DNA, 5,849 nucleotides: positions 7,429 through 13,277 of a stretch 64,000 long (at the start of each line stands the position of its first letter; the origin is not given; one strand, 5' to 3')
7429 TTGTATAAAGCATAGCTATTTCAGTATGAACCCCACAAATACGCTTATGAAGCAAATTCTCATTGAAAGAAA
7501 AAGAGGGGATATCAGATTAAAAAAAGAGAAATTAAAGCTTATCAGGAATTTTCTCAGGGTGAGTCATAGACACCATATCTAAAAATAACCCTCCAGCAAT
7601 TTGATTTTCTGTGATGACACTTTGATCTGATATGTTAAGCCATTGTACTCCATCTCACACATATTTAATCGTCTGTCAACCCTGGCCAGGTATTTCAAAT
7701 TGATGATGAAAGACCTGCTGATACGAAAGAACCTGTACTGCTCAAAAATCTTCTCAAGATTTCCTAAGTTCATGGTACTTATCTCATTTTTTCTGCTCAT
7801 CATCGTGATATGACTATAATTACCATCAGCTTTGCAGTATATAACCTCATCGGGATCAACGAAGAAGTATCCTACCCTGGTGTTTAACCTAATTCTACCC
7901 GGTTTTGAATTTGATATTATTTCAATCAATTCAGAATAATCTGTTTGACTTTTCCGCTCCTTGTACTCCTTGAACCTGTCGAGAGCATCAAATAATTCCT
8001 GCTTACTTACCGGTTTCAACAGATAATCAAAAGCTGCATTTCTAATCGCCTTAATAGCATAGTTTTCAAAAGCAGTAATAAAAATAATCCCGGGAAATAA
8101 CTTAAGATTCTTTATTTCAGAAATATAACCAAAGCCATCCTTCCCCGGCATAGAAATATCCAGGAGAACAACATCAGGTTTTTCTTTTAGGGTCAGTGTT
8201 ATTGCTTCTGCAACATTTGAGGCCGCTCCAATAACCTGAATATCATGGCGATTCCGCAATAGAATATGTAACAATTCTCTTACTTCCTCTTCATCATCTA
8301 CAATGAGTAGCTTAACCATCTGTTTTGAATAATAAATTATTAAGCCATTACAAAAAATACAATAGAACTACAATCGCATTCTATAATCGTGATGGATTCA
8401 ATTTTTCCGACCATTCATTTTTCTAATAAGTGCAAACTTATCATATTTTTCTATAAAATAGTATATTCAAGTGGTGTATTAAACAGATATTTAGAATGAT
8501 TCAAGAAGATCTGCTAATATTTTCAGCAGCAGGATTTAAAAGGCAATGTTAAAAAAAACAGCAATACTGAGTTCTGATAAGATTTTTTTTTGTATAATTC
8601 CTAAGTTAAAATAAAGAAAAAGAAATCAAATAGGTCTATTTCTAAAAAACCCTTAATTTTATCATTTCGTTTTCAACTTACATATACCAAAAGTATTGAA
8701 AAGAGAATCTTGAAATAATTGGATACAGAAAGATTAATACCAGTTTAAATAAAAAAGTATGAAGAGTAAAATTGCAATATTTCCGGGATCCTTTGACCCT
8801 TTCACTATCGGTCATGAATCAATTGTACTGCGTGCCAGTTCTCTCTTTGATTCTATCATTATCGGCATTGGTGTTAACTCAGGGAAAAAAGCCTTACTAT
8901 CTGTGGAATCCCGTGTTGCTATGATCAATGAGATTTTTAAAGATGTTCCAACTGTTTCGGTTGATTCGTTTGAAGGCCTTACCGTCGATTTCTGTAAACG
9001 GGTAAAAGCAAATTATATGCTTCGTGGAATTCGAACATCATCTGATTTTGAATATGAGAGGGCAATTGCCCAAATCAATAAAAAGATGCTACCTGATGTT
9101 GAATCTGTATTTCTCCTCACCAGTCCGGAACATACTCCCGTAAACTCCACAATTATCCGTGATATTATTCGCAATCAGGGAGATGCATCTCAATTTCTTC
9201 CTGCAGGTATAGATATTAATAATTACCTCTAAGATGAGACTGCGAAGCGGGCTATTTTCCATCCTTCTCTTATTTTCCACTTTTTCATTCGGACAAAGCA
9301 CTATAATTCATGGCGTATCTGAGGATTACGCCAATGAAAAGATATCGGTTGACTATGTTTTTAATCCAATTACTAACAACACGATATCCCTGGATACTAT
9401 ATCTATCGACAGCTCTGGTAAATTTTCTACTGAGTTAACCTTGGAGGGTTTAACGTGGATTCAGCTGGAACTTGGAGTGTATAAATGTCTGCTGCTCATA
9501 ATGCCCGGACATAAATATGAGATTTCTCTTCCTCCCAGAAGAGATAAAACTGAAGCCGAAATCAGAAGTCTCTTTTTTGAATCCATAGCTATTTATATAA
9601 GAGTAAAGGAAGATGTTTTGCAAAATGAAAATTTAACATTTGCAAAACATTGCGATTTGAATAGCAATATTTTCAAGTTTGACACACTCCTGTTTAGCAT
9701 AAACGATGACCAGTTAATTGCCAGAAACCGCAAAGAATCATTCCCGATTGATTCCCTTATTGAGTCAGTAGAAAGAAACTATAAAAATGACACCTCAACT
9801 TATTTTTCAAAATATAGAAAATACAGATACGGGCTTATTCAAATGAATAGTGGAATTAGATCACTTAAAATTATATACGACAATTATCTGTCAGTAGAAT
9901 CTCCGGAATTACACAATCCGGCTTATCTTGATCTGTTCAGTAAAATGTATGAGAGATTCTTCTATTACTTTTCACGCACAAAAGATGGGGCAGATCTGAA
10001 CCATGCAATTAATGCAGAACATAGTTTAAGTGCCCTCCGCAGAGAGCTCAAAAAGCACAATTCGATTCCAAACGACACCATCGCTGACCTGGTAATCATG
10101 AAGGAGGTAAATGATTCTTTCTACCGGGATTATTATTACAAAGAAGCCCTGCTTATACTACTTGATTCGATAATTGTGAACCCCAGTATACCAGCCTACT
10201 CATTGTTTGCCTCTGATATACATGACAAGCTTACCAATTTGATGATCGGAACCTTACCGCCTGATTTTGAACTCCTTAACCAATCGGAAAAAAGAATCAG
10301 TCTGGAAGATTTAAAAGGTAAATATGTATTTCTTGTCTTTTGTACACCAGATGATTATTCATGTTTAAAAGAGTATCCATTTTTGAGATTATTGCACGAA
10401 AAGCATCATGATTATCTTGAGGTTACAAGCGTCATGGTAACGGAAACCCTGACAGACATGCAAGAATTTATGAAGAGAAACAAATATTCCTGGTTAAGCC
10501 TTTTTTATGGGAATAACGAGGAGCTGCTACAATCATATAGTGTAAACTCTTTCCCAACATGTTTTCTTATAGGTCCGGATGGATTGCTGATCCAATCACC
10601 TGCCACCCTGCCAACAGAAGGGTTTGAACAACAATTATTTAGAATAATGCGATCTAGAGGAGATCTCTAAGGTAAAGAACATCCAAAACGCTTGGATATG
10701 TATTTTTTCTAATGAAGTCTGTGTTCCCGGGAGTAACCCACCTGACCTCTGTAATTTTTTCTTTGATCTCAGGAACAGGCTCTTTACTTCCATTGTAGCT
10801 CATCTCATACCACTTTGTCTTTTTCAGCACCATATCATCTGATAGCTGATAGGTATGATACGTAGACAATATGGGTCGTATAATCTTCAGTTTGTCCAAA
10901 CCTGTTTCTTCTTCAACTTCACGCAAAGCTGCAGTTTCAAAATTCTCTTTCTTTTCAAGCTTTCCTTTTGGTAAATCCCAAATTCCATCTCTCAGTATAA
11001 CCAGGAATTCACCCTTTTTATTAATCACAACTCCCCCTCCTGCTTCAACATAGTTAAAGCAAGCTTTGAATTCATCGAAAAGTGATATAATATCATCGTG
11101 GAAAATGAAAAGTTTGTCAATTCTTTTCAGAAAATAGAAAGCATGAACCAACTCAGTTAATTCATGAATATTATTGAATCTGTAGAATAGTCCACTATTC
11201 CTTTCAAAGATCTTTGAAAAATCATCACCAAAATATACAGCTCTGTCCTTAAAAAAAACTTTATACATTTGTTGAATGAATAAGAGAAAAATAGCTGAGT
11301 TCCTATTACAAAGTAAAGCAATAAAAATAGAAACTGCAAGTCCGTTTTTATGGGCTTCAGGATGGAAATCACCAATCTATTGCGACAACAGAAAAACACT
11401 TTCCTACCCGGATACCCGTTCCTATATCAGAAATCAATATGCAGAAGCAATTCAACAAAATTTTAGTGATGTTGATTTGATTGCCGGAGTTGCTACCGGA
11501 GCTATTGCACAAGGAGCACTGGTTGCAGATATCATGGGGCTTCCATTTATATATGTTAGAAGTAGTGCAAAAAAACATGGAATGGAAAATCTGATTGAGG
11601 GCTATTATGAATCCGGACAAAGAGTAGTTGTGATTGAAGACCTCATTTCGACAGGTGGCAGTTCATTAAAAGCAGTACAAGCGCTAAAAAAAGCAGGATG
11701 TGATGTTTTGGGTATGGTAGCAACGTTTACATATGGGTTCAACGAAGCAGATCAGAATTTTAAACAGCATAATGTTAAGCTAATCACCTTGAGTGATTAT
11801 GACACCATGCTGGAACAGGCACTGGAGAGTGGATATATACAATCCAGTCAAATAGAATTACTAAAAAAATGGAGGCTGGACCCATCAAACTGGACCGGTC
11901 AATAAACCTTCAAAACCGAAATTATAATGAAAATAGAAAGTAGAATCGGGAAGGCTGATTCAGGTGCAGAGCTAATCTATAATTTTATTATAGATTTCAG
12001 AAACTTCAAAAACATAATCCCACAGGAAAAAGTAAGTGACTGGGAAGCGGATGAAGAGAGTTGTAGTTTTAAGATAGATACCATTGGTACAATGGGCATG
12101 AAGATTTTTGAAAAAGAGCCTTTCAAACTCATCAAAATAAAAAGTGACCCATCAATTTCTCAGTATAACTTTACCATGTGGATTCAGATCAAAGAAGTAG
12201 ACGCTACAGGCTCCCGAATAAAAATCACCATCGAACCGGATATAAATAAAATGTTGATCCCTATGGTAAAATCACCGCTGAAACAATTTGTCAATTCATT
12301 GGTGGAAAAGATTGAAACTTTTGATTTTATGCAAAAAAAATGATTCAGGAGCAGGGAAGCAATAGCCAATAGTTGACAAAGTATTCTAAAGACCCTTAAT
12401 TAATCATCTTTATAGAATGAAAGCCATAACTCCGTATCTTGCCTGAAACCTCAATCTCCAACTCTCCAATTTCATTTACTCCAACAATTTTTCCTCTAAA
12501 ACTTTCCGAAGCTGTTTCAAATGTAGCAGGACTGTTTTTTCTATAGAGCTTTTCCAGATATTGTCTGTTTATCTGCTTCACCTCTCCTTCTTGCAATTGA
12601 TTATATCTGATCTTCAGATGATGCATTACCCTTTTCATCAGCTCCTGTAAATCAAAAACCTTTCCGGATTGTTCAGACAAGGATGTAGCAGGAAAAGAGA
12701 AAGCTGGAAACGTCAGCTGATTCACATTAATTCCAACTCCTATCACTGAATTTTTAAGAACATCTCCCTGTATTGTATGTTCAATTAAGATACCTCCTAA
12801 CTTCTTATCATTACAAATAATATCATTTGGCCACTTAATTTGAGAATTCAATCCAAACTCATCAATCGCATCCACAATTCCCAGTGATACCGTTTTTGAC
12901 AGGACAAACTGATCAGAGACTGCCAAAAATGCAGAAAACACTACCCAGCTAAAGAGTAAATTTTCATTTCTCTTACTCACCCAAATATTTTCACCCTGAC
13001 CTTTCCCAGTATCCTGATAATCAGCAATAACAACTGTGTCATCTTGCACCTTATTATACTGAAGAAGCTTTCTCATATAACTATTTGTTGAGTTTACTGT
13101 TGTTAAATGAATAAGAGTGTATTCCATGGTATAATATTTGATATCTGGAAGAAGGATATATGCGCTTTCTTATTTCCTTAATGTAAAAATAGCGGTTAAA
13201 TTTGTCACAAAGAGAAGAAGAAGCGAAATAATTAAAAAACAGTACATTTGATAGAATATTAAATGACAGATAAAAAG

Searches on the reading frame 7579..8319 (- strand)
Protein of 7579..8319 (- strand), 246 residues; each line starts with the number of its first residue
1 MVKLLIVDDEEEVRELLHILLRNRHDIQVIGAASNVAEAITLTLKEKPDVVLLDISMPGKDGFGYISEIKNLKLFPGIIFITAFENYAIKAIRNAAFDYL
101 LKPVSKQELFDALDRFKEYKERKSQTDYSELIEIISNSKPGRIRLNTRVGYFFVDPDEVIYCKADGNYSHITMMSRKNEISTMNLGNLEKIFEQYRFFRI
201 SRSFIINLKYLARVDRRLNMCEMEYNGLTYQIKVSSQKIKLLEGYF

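Call 89: search_protein_families(library=pfam, proteins=[window:7579-8319:-], max_evalue=0.001)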
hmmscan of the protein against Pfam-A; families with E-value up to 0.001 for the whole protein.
window:7579-8319:- (246 aa): 2 families
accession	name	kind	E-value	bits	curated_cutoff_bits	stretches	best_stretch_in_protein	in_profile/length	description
PF00072.30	Response_reg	-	5.2e-25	88.2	30.2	1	5-113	2-110/111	Response regulator receiver domain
PF04397.21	LytTR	-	3.6e-14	53.2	22.6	1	151-243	3-94/98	LytTr DNA-binding domain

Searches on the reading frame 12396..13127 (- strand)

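Call 60: search_protein_families(library=pfam, proteins=[window:12396-13127:-], max_evalue=0.00001)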
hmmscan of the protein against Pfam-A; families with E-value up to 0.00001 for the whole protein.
window:12396-13127:- (243 aa): 1 family
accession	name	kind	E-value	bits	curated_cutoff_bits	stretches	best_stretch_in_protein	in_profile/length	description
PF03099.24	BPL_LplA_LipB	-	4.7e-18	65.8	21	1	11-134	5-133/133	Biotin/lipoate A/B protein ligase family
